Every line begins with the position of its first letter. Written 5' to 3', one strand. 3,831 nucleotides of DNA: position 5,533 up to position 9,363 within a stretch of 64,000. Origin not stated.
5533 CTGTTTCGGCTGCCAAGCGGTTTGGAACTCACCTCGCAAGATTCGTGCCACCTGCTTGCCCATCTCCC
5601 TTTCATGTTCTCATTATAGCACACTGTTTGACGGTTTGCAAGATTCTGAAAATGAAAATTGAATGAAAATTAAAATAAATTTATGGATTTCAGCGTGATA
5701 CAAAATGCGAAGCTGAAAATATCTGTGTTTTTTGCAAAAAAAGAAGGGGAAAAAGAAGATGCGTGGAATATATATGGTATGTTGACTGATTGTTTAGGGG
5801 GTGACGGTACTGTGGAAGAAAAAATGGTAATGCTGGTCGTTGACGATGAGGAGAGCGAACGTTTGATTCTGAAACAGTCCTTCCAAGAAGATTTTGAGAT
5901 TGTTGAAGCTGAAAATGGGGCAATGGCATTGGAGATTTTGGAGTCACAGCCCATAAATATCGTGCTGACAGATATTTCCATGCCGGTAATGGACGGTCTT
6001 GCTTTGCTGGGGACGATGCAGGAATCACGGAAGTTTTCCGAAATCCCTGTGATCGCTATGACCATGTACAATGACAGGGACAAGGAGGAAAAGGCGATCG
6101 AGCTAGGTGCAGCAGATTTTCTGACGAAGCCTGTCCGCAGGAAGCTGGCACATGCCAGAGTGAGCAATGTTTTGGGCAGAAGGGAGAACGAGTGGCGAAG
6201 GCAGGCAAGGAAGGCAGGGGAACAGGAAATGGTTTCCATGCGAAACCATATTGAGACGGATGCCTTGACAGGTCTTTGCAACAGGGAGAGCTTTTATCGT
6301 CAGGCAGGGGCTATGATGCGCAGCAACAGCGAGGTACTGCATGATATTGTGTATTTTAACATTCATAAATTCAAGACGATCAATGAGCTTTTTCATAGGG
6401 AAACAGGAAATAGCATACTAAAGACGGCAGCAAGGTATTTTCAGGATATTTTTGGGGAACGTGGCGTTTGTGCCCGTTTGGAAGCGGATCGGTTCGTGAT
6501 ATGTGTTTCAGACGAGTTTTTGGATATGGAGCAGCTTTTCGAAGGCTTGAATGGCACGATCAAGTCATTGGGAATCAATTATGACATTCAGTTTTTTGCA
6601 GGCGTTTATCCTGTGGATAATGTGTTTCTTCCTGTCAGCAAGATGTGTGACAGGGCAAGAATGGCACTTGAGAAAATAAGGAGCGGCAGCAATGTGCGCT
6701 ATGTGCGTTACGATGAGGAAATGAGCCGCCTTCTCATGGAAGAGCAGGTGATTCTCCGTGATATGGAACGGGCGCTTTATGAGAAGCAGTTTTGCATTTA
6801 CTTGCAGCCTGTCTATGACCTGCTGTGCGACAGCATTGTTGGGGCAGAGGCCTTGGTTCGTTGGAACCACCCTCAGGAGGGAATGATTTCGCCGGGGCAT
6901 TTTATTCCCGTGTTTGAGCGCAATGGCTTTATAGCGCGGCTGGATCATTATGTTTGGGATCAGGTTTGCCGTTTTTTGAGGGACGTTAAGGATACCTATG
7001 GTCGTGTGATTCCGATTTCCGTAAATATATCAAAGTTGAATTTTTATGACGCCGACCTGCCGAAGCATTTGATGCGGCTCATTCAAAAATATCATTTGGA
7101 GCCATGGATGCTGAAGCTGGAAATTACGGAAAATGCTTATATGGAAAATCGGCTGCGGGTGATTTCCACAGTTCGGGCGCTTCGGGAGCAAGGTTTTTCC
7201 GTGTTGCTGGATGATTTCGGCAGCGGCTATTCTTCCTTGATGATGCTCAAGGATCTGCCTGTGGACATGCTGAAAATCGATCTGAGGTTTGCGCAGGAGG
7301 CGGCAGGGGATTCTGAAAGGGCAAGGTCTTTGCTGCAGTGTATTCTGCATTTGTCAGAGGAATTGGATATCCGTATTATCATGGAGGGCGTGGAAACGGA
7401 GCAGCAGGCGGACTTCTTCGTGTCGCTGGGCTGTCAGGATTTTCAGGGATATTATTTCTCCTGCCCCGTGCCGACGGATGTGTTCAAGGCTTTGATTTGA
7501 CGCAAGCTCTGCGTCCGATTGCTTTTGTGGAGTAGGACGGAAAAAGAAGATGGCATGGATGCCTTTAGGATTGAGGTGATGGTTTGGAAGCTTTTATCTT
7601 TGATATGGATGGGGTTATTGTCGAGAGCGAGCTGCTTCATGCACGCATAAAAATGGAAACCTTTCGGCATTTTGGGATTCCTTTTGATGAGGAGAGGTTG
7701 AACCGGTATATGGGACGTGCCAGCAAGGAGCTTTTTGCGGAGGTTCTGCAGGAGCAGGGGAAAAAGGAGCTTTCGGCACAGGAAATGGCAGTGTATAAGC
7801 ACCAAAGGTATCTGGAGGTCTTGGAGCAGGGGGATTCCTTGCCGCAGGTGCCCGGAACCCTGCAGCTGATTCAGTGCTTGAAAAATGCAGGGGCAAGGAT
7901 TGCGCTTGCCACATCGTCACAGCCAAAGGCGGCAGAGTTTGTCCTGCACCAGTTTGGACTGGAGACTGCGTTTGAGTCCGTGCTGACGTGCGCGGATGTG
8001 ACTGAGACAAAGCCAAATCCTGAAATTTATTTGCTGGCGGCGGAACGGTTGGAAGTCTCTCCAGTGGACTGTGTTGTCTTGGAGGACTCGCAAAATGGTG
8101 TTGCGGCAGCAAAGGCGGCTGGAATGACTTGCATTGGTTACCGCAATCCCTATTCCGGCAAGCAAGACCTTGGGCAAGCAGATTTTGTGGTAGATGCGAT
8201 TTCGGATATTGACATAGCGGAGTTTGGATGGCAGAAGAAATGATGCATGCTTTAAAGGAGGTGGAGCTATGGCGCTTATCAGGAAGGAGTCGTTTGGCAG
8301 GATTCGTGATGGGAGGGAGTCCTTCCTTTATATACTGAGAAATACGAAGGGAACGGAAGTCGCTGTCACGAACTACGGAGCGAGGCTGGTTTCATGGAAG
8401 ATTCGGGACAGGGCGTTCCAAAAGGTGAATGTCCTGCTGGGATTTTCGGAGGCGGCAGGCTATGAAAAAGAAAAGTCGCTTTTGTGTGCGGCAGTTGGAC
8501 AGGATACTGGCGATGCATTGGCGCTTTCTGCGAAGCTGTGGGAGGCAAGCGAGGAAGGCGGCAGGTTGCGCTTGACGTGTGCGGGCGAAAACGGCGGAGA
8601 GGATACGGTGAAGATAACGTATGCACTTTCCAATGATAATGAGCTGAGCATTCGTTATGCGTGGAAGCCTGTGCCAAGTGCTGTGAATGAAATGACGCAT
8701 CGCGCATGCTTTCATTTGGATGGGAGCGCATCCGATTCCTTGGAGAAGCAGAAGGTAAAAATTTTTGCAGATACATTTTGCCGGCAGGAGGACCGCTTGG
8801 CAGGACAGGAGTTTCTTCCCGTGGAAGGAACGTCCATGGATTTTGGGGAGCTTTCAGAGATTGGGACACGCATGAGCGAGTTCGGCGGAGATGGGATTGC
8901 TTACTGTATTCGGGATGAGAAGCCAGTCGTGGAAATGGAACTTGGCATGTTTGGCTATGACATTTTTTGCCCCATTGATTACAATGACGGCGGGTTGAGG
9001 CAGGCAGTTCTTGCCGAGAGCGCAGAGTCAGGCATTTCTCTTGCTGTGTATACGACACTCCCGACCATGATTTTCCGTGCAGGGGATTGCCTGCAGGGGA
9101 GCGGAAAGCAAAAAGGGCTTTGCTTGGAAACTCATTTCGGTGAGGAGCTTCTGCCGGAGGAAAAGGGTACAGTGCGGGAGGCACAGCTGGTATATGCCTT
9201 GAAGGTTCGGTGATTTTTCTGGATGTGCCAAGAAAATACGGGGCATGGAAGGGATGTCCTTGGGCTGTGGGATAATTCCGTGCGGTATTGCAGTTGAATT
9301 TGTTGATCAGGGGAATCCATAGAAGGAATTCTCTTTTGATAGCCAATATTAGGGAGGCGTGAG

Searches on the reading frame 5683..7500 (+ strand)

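Call 38: search_protein_families(library=pfam, proteins=[window:5683-7500:+], max_evalue=0.00001)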
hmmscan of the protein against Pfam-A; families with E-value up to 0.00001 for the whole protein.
window:5683-7500:+ (605 aa): 3 families
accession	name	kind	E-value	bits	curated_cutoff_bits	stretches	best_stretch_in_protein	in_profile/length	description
PF00563.25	EAL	-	5.1e-66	222.9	31.3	1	360-595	3-236/236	EAL domain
PF00072.30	Response_reg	-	5e-25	88.3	30.2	1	51-159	2-109/111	Response regulator receiver domain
PF00990.26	GGDEF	-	9e-13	48.7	23.8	1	192-331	3-153/161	Diguanylate cyclase, GGDEF domain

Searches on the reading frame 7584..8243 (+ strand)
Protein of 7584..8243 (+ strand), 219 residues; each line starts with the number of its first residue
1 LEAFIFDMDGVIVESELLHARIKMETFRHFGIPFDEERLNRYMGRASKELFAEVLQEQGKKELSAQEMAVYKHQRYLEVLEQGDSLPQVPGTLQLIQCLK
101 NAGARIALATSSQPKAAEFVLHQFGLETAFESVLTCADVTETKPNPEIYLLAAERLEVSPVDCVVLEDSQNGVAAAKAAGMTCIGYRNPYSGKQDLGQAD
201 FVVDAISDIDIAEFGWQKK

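Call 38: search_protein_families(library=pfam, proteins=[window:7584-8243:+], max_evalue=0.00001)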
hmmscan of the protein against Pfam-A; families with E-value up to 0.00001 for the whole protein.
window:7584-8243:+ (219 aa): 3 families
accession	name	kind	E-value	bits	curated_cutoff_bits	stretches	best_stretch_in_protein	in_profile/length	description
PF00702.32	Hydrolase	-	3.9e-34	119.1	26.4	1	1-180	1-191/191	haloacid dehalogenase-like hydrolase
PF13419.12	HAD_2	-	1.5e-33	116.9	23.8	1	5-185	2-177/178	Haloacid dehalogenase-like hydrolase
PF13242.12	Hydrolase_like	-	3.7e-07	30.4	22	1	143-208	4-74/75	HAD-hyrolase-like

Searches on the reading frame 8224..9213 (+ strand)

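Call 38: search_protein_families(library=pfam, proteins=[window:8224-9213:+], max_evalue=0.00001)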
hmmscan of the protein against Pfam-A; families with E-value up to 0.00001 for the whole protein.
window:8224-9213:+ (329 aa): 1 family
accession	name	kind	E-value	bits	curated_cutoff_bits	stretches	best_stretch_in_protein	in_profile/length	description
PF01263.26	Aldose_epim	-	3.9e-23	82.7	27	2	128-305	125-271/299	Aldose 1-epimerase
